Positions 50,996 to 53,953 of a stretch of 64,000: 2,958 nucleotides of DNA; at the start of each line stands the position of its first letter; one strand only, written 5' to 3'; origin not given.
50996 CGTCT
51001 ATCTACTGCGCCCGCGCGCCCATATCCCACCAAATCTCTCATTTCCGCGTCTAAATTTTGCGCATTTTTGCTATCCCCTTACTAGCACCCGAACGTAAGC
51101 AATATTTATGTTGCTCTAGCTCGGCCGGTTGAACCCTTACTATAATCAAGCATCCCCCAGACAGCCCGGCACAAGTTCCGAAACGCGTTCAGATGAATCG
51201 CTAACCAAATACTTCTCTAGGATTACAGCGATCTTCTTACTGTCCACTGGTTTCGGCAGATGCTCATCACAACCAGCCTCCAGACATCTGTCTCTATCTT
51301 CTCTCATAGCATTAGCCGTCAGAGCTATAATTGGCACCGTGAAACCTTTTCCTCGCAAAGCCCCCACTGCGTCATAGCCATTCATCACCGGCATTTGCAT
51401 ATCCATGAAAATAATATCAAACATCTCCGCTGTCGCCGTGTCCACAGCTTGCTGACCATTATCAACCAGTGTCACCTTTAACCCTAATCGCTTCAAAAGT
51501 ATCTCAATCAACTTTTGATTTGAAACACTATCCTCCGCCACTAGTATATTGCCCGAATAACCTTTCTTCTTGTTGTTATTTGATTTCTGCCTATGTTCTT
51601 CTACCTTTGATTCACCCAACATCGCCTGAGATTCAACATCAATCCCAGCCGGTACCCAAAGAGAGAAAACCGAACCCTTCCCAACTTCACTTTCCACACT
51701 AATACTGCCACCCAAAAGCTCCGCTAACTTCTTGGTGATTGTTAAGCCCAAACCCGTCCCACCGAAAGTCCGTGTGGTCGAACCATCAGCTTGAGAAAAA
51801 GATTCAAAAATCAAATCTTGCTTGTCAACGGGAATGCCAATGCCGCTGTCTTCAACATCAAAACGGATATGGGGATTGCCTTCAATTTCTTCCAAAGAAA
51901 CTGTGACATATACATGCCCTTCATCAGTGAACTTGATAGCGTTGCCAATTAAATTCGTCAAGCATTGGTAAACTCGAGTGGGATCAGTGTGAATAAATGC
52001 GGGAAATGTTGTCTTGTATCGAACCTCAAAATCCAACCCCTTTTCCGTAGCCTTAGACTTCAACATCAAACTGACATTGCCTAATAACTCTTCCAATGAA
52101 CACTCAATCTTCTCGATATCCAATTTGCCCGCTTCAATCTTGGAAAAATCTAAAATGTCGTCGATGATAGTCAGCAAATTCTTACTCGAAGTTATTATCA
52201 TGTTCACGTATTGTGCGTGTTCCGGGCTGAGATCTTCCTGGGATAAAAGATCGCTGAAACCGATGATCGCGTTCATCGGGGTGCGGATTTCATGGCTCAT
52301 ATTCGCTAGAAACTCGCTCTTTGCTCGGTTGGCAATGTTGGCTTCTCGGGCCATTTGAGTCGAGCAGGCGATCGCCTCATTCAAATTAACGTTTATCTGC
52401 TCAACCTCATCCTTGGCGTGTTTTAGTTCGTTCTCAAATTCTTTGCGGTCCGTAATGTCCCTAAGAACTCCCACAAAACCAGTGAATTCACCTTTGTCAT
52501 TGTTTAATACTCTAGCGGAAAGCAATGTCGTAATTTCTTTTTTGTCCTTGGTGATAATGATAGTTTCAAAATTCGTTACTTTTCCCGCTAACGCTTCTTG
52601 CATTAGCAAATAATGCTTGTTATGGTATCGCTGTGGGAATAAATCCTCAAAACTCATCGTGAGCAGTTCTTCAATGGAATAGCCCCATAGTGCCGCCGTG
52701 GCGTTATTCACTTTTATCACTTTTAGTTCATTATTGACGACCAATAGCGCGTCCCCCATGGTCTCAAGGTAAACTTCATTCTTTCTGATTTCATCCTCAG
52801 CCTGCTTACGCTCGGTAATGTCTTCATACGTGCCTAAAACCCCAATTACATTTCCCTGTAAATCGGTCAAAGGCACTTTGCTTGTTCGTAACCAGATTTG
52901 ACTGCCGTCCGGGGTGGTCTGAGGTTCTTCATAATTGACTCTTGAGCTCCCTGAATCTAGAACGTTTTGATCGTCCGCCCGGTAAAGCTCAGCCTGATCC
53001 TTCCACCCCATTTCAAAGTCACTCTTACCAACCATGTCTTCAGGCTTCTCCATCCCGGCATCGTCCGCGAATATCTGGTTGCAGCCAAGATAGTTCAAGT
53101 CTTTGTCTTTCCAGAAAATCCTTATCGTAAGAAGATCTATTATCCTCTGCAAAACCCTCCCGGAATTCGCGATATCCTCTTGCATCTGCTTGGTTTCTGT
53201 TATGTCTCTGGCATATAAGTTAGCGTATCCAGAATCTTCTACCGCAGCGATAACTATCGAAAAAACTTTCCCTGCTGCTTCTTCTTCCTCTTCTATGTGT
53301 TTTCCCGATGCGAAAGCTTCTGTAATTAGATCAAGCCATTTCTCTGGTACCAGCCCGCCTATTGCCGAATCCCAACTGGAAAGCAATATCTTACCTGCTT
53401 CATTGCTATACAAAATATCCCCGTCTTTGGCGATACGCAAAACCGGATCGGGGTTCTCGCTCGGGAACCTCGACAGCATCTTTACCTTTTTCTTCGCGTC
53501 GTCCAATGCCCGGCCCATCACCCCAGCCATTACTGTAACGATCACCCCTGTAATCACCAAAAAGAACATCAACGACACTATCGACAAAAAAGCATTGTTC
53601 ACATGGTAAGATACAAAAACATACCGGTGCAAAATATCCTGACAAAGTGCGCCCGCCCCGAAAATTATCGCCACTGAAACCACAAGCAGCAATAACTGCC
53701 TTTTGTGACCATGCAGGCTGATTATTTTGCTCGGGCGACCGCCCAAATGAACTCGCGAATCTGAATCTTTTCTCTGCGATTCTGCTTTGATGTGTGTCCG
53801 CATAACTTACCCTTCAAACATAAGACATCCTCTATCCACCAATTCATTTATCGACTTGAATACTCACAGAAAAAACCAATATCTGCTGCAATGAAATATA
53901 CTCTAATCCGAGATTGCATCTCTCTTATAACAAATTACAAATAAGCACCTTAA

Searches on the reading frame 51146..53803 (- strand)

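Call 62: search_protein_families(library=pfam, proteins=[window:51146-53803:-], max_evalue=0.00001)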
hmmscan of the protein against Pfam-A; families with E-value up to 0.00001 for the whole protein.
window:51146-53803:- (885 aa): 8 families
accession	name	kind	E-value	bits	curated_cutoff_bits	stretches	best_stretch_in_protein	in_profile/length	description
PF08448.16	PAS_4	-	1.8e-32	112.3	23.1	2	229-334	8-110/110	PAS fold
PF02518.31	HATPase_c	-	4.8e-31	107.9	26.4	1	606-719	1-109/111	Histidine kinase-, DNA gyrase B-, and HSP90-like ATPase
PF00512.31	HisKA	-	1.3e-24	86.4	26.9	1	494-559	1-66/66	His Kinase A (phospho-acceptor) domain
PF00072.30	Response_reg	-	1.7e-24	86.5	30.2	1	753-860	1-108/111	Response regulator receiver domain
PF13426.13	PAS_9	-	9.4e-23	80.9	27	2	351-452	2-103/103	PAS domain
PF00989.32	PAS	-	1.9e-20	73.4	22.6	1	345-450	6-113/113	PAS fold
PF08447.18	PAS_3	-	1.9e-08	34.9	25.6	0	363-446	2-88/89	PAS fold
PF12860.13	PAS_7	-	1.3e-07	32.2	27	0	346-457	1-114/115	PAS fold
